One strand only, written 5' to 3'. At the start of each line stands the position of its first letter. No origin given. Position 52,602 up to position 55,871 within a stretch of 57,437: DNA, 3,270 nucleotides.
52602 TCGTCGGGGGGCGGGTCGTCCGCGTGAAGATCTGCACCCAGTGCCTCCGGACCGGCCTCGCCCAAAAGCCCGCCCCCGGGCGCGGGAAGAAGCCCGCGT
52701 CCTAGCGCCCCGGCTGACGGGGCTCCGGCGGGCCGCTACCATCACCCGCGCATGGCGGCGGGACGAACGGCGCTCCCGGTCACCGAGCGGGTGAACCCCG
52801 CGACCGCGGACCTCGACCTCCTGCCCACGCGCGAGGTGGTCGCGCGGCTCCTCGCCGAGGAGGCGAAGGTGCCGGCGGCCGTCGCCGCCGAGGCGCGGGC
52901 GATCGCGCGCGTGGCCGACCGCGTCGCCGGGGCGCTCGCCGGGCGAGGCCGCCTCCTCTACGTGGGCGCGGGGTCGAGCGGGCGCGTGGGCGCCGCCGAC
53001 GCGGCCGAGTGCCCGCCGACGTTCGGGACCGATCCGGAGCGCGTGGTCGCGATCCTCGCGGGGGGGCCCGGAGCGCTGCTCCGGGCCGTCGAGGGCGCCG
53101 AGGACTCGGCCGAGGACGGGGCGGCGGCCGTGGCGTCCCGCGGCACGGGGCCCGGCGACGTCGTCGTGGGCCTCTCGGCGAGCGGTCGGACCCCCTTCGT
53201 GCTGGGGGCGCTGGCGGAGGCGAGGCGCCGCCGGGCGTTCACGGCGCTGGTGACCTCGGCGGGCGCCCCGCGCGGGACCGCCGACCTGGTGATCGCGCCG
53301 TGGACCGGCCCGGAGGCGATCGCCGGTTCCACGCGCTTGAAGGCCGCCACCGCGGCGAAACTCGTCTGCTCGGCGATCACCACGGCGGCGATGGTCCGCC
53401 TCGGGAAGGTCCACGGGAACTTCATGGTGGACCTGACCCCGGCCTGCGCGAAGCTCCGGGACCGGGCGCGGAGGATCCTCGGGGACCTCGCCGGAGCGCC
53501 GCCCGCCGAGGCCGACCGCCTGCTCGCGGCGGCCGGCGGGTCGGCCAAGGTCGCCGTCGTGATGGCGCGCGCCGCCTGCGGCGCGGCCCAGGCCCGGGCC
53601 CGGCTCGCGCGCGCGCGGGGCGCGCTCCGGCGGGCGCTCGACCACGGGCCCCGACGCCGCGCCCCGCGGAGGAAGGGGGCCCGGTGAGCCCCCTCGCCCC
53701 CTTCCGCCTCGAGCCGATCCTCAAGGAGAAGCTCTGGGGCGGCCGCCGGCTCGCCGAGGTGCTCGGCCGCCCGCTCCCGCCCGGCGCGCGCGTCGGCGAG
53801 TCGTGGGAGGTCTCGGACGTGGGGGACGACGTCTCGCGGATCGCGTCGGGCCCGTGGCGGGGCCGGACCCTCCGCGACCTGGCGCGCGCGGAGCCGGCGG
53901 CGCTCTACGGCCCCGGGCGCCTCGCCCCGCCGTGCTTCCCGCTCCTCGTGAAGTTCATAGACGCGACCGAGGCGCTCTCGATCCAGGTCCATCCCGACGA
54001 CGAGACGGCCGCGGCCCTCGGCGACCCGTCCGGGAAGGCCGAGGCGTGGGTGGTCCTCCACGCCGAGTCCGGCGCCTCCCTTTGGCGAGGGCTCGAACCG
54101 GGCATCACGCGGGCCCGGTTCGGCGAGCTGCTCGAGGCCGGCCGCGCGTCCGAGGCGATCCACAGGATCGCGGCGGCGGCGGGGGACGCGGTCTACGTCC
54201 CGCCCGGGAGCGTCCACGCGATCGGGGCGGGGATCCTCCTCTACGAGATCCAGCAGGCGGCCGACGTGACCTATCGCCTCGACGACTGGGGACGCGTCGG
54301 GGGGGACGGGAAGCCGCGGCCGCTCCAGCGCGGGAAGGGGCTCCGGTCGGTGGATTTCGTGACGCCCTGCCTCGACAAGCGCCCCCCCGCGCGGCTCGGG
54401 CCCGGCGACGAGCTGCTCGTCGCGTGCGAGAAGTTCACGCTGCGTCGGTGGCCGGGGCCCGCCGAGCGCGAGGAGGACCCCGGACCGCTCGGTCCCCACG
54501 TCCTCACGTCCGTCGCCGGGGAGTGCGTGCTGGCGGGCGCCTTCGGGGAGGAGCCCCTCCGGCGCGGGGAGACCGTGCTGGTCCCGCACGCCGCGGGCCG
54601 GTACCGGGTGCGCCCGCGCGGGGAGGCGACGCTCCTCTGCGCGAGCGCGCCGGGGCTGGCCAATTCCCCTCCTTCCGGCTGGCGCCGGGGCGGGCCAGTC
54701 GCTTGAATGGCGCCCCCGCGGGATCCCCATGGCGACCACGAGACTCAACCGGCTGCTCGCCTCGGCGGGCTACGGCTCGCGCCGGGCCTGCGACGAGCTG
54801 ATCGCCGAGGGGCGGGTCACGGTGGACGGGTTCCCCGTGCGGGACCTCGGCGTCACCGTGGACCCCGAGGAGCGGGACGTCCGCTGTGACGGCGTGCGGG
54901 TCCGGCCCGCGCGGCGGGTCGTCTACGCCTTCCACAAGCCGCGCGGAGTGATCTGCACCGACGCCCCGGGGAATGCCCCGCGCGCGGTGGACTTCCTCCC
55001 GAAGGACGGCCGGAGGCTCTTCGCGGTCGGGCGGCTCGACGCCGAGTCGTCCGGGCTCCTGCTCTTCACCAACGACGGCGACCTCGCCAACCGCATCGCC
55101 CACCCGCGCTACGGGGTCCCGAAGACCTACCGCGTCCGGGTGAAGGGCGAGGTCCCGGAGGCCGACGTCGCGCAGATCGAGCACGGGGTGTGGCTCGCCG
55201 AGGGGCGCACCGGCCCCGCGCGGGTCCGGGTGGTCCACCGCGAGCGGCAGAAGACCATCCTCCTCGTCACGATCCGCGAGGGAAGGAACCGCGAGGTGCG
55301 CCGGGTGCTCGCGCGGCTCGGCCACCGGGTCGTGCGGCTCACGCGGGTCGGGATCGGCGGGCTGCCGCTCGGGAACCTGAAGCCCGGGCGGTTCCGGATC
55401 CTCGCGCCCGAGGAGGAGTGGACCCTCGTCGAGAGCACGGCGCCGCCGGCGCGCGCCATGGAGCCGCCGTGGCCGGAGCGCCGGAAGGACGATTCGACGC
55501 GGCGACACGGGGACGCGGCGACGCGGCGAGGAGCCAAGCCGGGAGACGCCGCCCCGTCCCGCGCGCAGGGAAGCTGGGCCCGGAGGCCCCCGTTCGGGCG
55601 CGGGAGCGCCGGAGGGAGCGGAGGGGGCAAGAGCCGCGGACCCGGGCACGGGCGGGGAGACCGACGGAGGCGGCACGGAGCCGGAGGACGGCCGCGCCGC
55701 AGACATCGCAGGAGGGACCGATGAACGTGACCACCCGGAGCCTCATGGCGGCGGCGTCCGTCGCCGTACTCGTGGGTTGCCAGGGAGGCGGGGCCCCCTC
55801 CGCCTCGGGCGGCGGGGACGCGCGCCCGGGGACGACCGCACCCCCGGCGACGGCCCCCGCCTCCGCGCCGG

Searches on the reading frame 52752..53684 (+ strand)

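Call 64: search_protein_families(library=pfam, proteins=[window:52752-53684:+], max_evalue=0.00001)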
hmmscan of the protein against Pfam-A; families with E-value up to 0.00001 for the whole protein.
window:52752-53684:+ (311 aa): 2 families
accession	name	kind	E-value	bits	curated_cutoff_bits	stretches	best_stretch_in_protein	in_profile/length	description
PF22645.1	GKRP_SIS_N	-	1.1e-11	44.9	27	1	53-155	4-110/113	Glucokinase regulatory protein N-terminal SIS domain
PF13580.11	SIS_2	-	3.9e-06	27.4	27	1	42-168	12-137/138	SIS domain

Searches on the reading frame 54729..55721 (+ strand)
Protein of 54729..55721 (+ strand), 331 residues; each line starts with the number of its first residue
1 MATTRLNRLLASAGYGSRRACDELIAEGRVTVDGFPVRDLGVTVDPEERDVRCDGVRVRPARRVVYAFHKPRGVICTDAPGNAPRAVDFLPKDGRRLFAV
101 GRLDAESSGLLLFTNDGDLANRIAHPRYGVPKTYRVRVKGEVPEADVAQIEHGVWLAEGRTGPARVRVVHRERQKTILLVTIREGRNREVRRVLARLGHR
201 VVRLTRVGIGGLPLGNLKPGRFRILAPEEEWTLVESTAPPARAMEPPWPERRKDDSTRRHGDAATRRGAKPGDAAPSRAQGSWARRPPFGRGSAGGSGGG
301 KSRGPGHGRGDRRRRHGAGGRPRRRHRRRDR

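Call 64: search_protein_families(library=pfam, proteins=[window:54729-55721:+], max_evalue=0.00001)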
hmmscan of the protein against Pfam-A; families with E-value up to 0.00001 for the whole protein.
window:54729-55721:+ (331 aa): 2 families
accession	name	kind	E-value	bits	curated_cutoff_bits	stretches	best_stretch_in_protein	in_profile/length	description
PF00849.27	PseudoU_synth_2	-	1.9e-21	77.3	26.8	1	66-195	3-151/152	RNA pseudouridylate synthase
PF01479.30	S4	-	2.2e-10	40.6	22.8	1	5-49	2-47/48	S4 domain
